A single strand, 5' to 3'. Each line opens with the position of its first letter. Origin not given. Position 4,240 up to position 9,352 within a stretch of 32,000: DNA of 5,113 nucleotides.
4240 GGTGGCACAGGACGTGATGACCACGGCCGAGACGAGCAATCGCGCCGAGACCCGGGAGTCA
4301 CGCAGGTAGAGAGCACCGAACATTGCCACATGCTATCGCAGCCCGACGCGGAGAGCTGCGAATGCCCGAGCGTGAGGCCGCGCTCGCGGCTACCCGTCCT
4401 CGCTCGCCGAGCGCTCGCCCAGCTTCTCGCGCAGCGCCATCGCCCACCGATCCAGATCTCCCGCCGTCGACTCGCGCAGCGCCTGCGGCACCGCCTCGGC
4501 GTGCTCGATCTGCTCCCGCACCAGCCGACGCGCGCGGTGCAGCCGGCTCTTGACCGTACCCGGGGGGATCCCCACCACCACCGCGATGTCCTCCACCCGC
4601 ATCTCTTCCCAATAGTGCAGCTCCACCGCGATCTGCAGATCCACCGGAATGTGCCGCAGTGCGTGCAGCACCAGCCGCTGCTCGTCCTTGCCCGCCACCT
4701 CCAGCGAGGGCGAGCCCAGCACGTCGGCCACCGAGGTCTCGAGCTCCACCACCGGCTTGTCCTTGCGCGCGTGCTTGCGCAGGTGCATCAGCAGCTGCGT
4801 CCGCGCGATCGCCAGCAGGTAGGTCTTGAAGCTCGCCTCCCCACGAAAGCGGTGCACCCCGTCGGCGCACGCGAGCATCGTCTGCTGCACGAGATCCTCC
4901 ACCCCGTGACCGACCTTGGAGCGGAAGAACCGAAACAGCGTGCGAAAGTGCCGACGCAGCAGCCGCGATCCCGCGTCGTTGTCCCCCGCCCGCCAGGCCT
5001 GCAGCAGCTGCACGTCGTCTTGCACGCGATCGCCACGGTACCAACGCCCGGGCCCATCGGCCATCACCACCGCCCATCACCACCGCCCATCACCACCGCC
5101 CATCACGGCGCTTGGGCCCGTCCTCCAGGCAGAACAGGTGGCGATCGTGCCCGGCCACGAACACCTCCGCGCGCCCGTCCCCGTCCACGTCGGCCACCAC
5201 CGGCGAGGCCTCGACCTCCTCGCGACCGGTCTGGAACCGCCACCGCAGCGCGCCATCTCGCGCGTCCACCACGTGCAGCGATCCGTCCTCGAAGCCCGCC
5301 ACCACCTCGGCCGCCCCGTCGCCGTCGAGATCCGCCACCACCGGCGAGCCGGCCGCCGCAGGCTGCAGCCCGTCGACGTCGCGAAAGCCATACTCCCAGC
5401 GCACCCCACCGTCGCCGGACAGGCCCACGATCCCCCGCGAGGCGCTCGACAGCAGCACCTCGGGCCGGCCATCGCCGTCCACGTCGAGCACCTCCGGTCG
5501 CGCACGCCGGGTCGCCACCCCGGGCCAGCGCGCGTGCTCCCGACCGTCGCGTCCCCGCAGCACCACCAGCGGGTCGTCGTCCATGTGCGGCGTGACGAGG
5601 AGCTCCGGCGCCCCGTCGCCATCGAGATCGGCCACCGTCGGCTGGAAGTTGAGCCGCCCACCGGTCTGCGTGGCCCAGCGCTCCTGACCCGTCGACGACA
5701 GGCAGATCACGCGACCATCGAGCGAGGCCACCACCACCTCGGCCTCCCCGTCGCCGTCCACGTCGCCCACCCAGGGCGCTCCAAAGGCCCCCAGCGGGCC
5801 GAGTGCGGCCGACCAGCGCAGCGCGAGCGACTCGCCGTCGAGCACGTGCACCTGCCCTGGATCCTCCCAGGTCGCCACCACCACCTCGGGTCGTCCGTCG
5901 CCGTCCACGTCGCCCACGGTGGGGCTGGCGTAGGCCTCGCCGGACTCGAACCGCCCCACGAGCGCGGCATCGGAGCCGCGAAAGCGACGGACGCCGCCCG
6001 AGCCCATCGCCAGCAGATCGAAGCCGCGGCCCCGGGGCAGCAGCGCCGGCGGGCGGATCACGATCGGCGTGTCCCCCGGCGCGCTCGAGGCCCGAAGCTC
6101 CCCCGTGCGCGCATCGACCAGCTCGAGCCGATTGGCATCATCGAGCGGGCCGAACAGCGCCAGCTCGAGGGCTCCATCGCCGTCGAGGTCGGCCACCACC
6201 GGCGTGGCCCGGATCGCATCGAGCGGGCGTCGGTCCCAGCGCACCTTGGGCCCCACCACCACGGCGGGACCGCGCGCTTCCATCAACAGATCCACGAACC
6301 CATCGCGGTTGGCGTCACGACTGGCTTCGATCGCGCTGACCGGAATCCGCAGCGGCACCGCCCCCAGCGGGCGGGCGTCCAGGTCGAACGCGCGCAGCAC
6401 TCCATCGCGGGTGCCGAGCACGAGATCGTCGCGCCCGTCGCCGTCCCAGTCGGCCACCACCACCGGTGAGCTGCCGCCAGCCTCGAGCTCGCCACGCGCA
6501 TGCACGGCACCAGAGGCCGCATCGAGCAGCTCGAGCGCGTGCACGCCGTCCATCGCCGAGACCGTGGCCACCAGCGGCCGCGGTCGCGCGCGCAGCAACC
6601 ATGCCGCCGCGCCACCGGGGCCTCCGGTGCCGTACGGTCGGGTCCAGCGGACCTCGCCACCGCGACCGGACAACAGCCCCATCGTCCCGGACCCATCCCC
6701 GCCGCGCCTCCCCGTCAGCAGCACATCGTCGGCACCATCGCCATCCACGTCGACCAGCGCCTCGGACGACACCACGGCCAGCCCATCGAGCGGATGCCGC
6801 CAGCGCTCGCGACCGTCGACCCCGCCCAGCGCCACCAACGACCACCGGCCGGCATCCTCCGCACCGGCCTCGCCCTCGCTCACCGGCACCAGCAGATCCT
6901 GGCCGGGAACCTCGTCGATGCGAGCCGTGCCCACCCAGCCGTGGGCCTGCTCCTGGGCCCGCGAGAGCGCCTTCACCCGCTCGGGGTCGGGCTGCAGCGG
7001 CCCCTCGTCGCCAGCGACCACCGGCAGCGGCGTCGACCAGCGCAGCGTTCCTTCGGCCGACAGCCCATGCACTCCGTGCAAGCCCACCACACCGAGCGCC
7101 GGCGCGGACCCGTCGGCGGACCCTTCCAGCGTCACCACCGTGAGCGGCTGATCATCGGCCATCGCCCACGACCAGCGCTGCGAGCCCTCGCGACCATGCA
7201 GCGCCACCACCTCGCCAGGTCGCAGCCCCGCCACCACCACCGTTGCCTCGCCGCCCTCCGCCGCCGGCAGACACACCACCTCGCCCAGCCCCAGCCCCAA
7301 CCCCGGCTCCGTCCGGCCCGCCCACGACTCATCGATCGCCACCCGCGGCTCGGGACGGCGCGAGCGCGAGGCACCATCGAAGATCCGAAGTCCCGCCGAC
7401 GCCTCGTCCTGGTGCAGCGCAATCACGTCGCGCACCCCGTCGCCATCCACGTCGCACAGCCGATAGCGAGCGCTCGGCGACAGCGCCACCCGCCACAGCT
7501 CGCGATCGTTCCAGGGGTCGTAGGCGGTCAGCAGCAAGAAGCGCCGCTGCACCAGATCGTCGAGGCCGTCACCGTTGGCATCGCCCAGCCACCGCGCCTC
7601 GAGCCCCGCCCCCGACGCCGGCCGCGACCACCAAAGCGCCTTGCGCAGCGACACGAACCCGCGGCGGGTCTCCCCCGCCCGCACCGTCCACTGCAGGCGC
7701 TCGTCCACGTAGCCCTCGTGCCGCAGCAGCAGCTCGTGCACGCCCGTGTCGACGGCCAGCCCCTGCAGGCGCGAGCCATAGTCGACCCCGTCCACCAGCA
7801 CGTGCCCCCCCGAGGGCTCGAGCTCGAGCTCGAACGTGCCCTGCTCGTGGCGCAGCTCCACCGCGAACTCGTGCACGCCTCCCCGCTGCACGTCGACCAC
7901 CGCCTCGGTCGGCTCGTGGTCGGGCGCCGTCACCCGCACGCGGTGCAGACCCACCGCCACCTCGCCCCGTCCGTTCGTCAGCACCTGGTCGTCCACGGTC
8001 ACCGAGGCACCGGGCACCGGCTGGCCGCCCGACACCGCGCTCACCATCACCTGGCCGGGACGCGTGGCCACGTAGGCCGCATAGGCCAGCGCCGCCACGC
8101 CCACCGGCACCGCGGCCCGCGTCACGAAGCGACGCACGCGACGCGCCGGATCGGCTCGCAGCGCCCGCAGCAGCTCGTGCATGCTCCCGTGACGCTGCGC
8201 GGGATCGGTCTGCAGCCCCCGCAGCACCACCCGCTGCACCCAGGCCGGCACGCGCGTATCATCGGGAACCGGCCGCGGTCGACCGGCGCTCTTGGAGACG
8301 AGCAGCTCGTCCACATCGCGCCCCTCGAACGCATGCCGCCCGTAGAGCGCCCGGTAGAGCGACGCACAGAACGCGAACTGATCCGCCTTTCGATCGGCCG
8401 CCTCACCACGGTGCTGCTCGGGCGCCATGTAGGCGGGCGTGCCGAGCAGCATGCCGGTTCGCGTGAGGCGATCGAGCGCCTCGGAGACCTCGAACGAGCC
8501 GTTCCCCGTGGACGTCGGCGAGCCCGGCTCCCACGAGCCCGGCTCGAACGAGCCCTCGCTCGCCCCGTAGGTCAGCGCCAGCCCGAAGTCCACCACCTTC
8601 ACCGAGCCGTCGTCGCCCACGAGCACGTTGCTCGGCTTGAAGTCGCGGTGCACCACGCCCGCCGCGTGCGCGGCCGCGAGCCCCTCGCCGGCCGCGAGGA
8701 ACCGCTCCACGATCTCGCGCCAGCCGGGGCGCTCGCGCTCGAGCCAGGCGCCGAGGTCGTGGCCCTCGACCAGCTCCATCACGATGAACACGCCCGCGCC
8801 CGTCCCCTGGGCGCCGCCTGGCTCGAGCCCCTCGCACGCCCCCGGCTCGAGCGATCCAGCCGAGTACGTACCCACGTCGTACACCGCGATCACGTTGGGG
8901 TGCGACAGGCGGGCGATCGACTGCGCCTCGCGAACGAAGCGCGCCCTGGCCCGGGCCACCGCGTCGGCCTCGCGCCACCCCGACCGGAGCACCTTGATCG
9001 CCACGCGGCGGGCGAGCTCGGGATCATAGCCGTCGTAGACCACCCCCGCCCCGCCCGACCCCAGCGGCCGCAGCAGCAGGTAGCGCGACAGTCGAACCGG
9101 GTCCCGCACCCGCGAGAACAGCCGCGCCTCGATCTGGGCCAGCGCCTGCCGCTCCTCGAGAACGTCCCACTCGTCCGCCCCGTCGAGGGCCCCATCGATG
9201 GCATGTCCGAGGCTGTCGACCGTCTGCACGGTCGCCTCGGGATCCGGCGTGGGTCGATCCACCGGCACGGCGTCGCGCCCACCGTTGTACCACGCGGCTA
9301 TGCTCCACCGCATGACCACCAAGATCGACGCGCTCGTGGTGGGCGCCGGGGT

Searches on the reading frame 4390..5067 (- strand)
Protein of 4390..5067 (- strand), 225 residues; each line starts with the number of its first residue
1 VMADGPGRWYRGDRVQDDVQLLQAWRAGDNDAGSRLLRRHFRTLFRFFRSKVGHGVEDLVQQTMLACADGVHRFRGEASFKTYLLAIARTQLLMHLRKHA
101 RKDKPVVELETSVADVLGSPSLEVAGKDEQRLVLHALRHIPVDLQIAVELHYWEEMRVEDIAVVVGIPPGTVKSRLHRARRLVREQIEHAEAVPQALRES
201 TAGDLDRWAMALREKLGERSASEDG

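Call 46: search_protein_families(library=pfam, proteins=[window:4390-5067:-], max_evalue=0.001)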
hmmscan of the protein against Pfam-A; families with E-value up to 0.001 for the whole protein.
window:4390-5067:- (225 aa): 4 families
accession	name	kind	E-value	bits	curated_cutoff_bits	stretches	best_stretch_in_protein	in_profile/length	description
PF08281.18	Sigma70_r4_2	-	1.4e-14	53.9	25.7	1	131-181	2-52/54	Sigma-70, region 4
PF04542.20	Sigma70_r2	-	1.5e-11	44.3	24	1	36-101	1-70/71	Sigma-70 region 2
PF04545.22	Sigma70_r4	-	3.1e-06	27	24.1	1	146-185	11-50/50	Sigma-70, region 4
PF07638.17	Sigma70_ECF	-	4e-05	24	21.1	1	20-187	6-183/185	ECF sigma factor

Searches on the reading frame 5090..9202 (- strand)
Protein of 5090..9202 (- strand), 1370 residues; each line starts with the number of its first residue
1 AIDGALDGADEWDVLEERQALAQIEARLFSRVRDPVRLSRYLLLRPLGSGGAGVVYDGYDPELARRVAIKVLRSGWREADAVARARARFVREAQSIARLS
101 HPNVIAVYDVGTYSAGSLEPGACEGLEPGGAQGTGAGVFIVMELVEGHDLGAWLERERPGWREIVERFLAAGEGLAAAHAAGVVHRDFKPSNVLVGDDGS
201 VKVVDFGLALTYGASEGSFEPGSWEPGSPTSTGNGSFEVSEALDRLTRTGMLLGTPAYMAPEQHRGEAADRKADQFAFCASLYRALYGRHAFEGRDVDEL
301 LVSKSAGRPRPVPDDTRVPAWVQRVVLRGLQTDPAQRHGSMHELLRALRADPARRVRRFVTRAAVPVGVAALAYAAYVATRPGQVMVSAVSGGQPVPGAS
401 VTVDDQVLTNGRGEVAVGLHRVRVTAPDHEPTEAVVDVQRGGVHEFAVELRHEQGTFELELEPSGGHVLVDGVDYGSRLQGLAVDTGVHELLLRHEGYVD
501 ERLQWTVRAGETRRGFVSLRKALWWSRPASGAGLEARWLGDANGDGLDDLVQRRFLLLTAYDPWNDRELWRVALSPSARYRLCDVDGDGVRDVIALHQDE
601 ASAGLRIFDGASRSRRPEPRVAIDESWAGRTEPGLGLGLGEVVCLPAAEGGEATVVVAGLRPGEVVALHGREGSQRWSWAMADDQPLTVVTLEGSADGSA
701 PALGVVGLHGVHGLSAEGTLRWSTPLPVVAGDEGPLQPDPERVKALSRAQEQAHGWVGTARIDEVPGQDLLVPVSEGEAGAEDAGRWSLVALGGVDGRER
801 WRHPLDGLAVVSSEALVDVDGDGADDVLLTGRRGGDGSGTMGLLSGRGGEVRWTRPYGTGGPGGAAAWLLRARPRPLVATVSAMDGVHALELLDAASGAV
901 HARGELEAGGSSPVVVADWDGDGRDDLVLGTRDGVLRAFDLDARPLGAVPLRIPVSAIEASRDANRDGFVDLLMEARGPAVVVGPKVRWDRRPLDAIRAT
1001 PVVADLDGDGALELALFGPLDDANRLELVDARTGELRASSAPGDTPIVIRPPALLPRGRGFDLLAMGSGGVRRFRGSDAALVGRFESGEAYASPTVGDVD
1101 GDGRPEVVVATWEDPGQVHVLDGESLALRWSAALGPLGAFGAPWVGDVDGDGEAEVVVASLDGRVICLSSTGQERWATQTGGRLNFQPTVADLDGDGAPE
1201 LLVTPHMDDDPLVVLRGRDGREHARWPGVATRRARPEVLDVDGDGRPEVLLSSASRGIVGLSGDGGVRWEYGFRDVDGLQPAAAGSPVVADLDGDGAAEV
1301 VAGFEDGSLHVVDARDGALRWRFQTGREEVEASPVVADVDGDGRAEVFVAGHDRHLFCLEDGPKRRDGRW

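Call 46: search_protein_families(library=pfam, proteins=[window:5090-9202:-], max_evalue=0.001)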
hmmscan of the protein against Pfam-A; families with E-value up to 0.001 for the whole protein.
window:5090-9202:- (1370 aa): 12 families
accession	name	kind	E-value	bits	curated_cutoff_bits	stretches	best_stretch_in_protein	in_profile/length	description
PF13517.12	FG-GAP_3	-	3.6e-37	127.2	26.9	5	1098-1158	1-61/61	FG-GAP-like repeat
PF00069.31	Pkinase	-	7e-31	108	31.7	1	43-339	3-253/263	Protein kinase domain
PF01839.29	FG-GAP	-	1.1e-21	76.7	22.1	1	1092-1121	3-37/37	FG-GAP repeat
PF25292.1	Beta-prop_CGLA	-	2.9e-20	73.4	26.8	1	1144-1179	35-70/316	Lambda-carrageenase beta-propeller domain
PF07714.23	PK_Tyr_Ser-Thr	-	1.9e-18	67.2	23.1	1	45-212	5-152/258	Protein tyrosine and serine/threonine kinase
PF13570.13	Beta-prop_ACSF4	-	2.2e-14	54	133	2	1299-1360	63-119/329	Beta-alanine-activating enzyme, beta-propeller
PF13360.13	PQQ_2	-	1.3e-10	41.8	27.6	1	1116-1359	3-184/233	Outer membrane protein assembly factor BamB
PF23727.1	Beta-prop_FAM234A_B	-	1.3e-09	37.5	26.4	0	558-611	102-162/467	FAM234A/B beta-propeller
PF08308.17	PEGA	-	1.6e-09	38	20.8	1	462-521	9-69/71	PEGA domain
PF14783.12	BBS2_Mid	-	6.1e-09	36.4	27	0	915-940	3-28/108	Ciliary BBSome complex subunit 2, middle region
PF16743.10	PliI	-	1e-05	25.7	27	0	769-838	12-86/123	Periplasmic lysozyme inhibitor of I-type lysozyme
PF13620.12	CarboxypepD_reg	-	0.00073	20.3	32.3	0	391-450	9-81/82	Carboxypeptidase regulatory-like domain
